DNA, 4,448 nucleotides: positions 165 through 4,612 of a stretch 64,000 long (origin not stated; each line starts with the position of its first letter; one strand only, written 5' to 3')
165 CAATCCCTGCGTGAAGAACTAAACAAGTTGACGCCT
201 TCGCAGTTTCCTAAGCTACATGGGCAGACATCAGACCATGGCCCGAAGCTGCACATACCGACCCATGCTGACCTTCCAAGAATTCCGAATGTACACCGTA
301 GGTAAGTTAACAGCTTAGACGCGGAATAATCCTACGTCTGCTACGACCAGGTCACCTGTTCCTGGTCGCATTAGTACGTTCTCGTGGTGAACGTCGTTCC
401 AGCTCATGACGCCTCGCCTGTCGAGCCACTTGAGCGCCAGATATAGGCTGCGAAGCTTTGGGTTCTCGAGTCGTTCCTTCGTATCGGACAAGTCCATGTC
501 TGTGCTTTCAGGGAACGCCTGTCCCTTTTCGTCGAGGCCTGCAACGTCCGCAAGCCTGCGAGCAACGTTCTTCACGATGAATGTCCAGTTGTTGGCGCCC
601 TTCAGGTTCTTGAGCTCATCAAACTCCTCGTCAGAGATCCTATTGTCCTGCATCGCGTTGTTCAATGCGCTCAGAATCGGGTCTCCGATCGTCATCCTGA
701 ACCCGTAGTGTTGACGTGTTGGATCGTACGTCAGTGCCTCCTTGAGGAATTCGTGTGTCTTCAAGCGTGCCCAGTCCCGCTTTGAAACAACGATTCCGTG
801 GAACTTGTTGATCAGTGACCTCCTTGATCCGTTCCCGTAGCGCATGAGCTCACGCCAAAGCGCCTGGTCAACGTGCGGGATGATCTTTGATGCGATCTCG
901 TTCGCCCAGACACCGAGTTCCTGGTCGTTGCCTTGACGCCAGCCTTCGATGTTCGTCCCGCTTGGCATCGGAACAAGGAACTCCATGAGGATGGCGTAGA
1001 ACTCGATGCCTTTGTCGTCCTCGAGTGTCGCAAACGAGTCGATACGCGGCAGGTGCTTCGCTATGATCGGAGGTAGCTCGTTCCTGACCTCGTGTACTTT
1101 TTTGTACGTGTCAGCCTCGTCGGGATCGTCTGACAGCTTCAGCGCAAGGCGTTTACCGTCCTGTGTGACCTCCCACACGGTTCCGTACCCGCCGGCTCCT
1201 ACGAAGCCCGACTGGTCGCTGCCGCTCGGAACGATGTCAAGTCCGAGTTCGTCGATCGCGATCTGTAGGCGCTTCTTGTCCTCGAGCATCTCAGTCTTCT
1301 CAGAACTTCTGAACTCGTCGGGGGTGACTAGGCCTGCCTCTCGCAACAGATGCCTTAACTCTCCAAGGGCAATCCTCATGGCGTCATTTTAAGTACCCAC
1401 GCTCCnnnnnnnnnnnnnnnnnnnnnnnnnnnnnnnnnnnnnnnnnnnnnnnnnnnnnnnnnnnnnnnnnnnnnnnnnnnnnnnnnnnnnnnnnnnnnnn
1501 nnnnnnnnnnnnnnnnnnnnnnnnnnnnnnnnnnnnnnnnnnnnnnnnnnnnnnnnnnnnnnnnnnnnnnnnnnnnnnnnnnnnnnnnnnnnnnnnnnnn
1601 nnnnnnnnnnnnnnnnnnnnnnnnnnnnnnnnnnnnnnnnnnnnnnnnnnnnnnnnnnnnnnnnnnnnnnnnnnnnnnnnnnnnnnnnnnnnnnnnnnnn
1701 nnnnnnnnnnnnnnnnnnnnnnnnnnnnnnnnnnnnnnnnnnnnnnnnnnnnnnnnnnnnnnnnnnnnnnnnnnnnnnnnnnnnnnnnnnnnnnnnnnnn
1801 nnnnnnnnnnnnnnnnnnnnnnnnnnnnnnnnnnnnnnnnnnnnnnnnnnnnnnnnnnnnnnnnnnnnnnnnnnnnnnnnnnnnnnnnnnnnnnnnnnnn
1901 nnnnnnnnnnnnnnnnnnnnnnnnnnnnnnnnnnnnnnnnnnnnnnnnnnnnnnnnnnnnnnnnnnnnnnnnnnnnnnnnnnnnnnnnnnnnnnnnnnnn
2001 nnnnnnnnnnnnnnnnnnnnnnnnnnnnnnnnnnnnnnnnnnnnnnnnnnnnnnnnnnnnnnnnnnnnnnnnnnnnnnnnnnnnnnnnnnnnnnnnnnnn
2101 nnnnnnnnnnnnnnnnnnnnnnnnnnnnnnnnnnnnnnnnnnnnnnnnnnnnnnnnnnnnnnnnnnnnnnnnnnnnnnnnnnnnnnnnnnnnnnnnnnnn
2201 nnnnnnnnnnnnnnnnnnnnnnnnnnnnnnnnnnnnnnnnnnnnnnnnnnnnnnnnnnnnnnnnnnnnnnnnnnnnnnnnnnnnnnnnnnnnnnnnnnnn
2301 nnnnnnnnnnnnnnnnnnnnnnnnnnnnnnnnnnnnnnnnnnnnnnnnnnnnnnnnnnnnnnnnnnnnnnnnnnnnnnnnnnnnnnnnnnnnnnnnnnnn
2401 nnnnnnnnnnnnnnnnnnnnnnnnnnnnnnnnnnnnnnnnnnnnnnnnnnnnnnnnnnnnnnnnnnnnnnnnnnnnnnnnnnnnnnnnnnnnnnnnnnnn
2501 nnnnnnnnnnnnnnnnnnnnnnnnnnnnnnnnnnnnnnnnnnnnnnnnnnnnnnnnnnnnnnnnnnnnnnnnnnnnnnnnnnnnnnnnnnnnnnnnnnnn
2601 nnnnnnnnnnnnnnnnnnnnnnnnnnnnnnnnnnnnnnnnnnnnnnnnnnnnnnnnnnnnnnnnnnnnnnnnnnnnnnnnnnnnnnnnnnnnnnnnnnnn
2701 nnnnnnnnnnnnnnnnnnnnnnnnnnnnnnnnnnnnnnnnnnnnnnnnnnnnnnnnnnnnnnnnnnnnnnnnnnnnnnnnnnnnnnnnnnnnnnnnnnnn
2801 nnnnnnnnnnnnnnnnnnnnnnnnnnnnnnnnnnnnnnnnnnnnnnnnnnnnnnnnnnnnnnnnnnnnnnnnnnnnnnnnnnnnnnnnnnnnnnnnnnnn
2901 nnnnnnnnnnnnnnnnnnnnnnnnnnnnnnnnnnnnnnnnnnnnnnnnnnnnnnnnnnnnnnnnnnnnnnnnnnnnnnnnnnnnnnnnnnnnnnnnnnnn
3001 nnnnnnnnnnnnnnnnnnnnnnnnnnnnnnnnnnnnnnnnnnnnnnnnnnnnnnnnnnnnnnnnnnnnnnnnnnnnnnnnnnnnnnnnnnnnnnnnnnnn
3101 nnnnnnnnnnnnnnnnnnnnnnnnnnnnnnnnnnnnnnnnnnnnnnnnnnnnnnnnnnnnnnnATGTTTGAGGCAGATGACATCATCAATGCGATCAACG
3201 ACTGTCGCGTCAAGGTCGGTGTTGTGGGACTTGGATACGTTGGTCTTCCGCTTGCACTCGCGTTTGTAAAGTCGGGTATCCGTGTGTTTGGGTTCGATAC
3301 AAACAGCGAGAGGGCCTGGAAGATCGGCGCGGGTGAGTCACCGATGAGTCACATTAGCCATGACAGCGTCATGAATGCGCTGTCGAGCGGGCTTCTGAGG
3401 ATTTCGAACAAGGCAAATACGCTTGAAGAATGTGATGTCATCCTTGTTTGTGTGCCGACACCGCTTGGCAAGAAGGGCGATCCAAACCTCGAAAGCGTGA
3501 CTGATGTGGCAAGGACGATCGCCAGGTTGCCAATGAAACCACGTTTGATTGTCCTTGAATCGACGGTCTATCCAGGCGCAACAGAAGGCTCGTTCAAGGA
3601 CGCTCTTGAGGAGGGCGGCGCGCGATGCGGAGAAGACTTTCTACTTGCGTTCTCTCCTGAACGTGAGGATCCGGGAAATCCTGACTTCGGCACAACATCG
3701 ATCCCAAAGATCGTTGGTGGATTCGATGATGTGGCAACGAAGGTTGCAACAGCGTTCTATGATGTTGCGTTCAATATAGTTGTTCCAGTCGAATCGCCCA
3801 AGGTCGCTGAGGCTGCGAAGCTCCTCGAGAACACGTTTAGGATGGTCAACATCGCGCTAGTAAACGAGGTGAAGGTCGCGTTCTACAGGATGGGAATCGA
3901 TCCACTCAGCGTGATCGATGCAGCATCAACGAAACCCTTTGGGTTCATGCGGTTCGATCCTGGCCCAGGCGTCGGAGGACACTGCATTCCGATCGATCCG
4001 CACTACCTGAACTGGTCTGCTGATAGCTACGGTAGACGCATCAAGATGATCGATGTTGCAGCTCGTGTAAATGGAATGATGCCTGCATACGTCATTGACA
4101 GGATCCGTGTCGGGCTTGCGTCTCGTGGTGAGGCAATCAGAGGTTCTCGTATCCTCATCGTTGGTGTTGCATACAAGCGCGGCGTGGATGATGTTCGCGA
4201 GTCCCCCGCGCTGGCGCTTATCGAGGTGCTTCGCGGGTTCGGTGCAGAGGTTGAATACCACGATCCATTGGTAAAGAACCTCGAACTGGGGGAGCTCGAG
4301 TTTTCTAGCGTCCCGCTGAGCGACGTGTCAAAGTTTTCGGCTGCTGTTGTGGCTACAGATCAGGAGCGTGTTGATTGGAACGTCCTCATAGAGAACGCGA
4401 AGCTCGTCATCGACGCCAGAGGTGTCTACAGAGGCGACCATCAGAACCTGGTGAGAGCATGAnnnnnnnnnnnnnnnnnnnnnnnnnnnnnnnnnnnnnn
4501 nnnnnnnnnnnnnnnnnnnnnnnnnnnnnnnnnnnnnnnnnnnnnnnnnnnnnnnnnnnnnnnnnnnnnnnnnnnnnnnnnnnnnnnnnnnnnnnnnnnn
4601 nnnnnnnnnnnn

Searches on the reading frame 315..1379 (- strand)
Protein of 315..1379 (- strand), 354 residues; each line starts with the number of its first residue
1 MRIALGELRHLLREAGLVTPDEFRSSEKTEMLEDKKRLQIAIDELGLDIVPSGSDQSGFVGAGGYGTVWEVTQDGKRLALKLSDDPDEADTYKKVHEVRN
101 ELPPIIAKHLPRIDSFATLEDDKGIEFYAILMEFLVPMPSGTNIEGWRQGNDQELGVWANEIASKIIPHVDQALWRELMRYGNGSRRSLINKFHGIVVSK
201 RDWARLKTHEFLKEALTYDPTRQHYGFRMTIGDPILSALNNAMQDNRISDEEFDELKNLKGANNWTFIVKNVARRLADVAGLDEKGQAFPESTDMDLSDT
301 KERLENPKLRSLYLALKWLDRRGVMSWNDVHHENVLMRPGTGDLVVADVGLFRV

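Call 71: find_encoding_contigs(protein=window:315-1379:-, flank=10000, max_places=2)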
Protein window:315-1379:- (354 aa): 1 contig read that carries it; 1 place shown.
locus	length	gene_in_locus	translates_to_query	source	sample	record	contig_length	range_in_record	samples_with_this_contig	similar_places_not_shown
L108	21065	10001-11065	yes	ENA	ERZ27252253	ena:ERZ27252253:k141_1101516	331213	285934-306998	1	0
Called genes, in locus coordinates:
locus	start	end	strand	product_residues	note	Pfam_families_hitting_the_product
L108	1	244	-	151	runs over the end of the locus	-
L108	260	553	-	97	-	-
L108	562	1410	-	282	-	-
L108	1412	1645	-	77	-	-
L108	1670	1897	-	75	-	-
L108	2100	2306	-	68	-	-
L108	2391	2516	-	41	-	-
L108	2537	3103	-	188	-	-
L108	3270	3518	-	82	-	-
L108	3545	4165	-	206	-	PF00551:Formyl_trans_N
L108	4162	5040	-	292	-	-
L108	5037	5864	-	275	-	PF01408:GFO_IDH_MocA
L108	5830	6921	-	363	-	PF01041:DegT_DnrJ_EryC1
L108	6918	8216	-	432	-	PF03446:NAD_binding_2 (weak), PF03721:UDPG_MGDP_dh_N, PF00984:UDPG_MGDP_dh, PF03720:UDPG_MGDP_dh_C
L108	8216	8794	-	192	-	PF17784:Sulfotransfer_4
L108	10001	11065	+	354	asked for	-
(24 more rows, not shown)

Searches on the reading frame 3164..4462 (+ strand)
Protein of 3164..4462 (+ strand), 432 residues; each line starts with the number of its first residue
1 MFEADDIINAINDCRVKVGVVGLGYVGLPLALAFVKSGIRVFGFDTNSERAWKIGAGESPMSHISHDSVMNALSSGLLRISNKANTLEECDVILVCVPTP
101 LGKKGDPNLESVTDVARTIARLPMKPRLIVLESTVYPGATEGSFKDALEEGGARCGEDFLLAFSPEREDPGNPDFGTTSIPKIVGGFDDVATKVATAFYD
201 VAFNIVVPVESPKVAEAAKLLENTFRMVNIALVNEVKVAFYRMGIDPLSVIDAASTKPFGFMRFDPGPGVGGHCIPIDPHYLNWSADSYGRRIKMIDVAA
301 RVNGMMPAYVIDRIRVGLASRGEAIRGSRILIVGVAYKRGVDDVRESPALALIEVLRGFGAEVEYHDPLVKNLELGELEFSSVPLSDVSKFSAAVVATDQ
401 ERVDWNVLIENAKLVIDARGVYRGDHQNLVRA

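Call 11: search_protein_families(library=pfam, proteins=[window:3164-4462:+], max_evalue=0.01)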
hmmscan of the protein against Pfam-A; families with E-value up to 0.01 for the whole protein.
window:3164-4462:+ (432 aa): 8 families
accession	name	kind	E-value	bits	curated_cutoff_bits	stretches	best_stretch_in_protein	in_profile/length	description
PF03721.20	UDPG_MGDP_dh_N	-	2e-37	129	27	1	17-193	2-181/187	UDP-glucose/GDP-mannose dehydrogenase family, NAD binding domain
PF00984.24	UDPG_MGDP_dh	-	3.2e-26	91.7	25.4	1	214-303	2-92/94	UDP-glucose/GDP-mannose dehydrogenase family, central domain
PF03720.21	UDPG_MGDP_dh_C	-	4.7e-19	69.1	30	1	331-422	1-101/103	UDP-glucose/GDP-mannose dehydrogenase family, UDP binding domain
PF03446.21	NAD_binding_2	-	2.3e-06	28.2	21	1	17-149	1-109/161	NAD binding domain of 6-phosphogluconate dehydrogenase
PF02826.25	2-Hacid_dh_C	-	0.0046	16.8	25.1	0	17-50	38-71/178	D-isomer specific 2-hydroxyacid dehydrogenase, NAD binding domain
PF10727.15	Rossmann-like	-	0.0085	16.3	23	0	9-50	8-49/131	Rossmann-like domain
PF03807.23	F420_oxidored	-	0.0089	17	21.6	0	17-99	1-69/94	NADP oxidoreductase coenzyme F420-dependent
PF02737.24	3HCDH_N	-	0.0095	16.3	22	0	17-54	1-38/180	3-hydroxyacyl-CoA dehydrogenase, NAD binding domain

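Call 12: search_protein_families(library=phrogs, proteins=[window:3164-4462:+], max_evalue=0.001)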
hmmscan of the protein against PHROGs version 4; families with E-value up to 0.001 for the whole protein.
window:3164-4462:+ (432 aa): 1 family
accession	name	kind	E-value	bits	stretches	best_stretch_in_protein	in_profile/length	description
phrog_9148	-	other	2e-50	172.9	1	17-374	2-358/382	UDP-glucose dehydrogenase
